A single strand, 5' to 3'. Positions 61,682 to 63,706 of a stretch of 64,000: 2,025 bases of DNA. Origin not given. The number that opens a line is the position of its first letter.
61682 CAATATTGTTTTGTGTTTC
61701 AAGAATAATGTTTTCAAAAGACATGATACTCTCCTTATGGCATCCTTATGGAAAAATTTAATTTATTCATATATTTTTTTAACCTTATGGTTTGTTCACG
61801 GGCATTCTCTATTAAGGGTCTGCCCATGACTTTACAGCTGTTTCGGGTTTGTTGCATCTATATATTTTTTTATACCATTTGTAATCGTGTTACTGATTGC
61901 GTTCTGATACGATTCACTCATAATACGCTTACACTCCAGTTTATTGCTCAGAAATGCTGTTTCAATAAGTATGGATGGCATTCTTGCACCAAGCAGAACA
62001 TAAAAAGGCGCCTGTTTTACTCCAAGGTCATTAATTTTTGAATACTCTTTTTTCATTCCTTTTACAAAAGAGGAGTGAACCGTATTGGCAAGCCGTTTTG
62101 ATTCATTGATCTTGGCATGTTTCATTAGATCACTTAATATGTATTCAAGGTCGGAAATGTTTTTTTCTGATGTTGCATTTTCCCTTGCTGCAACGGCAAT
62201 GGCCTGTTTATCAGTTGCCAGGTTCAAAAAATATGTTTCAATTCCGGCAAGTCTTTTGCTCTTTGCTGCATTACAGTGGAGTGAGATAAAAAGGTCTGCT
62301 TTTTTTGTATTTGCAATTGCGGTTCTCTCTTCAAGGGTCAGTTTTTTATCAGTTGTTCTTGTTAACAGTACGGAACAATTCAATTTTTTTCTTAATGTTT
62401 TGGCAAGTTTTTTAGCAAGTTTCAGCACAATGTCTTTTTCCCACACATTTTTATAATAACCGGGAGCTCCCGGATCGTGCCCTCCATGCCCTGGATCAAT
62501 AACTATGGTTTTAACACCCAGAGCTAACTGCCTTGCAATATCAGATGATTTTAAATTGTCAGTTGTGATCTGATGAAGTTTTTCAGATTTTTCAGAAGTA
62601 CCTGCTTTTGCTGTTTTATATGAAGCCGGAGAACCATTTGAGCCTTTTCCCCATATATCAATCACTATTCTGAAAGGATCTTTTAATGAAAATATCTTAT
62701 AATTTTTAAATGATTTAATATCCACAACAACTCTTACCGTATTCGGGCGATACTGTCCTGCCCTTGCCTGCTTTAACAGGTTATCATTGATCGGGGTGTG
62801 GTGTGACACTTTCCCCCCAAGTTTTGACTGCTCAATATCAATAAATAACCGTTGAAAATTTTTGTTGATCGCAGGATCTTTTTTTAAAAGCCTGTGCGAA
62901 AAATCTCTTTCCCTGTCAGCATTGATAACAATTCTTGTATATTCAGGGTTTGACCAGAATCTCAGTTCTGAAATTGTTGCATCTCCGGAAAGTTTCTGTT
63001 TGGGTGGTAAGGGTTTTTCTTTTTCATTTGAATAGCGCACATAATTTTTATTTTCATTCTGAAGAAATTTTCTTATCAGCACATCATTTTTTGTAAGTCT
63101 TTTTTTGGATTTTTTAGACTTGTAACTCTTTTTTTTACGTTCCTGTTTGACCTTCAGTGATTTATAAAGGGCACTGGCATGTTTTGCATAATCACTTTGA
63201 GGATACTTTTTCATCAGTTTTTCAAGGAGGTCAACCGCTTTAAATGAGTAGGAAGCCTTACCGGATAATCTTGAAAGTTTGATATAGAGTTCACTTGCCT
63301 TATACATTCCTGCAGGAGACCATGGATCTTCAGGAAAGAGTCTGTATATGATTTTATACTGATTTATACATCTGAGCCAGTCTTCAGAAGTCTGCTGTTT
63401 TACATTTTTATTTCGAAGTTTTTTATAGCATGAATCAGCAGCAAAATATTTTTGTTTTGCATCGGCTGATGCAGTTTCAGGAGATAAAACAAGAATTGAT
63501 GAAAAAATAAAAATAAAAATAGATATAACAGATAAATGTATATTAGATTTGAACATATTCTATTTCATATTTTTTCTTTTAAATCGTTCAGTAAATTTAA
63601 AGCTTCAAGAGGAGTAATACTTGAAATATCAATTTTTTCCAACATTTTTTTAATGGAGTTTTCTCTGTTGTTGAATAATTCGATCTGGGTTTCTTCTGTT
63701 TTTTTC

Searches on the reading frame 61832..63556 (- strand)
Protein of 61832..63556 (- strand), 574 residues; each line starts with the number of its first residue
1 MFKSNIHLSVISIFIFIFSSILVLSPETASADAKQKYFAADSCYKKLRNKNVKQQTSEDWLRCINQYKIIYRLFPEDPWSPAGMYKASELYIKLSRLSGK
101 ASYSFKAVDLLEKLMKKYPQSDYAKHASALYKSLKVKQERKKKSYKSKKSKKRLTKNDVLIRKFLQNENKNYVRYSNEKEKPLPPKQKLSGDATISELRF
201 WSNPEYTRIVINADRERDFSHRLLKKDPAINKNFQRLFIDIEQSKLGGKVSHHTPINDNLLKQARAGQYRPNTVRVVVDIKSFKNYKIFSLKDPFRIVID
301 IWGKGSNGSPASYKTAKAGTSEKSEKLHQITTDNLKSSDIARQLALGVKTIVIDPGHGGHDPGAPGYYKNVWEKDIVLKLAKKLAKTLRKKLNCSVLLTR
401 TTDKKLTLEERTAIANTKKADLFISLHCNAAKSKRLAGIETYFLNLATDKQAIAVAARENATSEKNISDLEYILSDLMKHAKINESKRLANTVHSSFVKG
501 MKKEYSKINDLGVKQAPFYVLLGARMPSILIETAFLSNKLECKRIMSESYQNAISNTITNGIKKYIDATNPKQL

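Call 62: search_protein_families(library=pfam, proteins=[window:61832-63556:-], max_evalue=0.000001)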
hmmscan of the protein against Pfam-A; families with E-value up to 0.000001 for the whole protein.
window:61832-63556:- (574 aa): 2 families
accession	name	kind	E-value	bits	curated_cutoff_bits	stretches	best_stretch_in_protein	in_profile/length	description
PF01520.23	Amidase_3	-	3.6e-52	177.3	27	1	351-564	1-174/174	N-acetylmuramoyl-L-alanine amidase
PF11741.13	AMIN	-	1.8e-10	41.2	20.5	1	198-283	2-82/101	AMIN domain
